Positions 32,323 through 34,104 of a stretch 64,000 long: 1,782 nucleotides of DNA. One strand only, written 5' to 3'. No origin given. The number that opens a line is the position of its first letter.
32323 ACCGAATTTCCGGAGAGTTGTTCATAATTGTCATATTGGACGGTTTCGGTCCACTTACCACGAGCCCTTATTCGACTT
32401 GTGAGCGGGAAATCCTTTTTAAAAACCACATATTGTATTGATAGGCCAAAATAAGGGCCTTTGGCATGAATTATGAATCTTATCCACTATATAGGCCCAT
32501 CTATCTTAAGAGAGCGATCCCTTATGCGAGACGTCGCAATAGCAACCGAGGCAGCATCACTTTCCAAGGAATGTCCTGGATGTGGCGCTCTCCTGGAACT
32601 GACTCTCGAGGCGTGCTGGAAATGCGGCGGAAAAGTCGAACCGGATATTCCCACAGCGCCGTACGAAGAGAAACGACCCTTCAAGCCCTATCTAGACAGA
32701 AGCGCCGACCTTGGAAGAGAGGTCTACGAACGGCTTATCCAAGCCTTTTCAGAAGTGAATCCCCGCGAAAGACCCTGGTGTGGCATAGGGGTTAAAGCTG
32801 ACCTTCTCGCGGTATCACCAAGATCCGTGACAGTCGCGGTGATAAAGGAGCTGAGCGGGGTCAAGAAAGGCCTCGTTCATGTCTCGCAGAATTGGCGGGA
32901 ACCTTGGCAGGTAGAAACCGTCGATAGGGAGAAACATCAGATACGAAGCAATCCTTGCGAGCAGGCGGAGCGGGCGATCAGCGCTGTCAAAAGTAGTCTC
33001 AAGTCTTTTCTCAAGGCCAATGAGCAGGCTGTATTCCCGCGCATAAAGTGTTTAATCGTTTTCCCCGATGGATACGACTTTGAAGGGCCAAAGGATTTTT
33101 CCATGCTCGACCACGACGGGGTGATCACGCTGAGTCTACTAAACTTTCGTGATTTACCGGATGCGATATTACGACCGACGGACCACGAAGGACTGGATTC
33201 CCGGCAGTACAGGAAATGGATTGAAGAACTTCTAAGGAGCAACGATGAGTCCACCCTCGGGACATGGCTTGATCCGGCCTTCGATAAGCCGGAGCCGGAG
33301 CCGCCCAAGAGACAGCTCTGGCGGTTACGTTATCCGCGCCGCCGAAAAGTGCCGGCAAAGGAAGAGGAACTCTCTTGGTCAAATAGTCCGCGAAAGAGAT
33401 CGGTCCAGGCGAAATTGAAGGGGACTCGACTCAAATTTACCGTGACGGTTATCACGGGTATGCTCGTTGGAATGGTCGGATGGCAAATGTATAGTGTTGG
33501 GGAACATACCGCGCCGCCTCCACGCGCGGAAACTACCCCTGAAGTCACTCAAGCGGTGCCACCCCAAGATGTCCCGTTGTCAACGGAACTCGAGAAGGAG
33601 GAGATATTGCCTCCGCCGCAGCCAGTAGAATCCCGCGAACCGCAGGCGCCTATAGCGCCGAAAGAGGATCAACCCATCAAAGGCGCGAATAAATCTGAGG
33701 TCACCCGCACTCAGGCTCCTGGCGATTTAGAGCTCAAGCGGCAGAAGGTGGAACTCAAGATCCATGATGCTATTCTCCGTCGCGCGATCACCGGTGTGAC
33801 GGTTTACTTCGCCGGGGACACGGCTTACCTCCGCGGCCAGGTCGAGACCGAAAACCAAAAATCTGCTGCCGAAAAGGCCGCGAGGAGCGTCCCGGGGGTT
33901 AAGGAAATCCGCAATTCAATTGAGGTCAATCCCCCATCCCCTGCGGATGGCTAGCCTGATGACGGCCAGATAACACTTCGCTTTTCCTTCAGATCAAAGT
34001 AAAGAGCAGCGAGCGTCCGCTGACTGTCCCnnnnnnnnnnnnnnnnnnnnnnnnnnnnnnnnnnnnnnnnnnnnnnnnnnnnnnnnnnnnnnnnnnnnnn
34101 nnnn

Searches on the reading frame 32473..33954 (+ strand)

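Call 3: search_protein_families(library=pfam, proteins=[window:32473-33954:+], max_evalue=0.1)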
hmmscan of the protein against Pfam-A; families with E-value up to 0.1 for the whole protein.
window:32473-33954:+ (493 aa): 3 families
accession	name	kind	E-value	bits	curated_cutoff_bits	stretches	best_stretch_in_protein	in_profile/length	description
PF04972.22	BON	-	3.9e-11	43.5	27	1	429-487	8-69/69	BON domain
PF08378.17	NERD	-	8.5e-05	23.5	22.1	1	109-198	39-111/111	Nuclease-related domain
PF12773.13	DZR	-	0.014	16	27.3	1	30-57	11-36/45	Double zinc ribbon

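Call 4: search_protein_families(library=ncbifam, proteins=[window:32473-33954:+], max_evalue=0.1)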
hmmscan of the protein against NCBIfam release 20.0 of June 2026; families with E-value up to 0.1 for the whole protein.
window:32473-33954:+ (493 aa): 2 families
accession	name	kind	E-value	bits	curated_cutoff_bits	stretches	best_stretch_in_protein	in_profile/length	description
NF007858.0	PRK10568.1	equivalog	0.00055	19.6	174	1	445-486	164-205/206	molecular chaperone OsmY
NF051434.1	ArfA_OmpATb_N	equivalog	0.00073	19.8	81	1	438-485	67-114/114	channel-forming protein ArfA/OmpATb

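Call 35: search_protein_families(library=padloc, proteins=[window:32473-33954:+], max_evalue=0.01)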
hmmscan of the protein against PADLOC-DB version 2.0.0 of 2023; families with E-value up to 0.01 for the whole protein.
window:32473-33954:+ (493 aa): 0 families
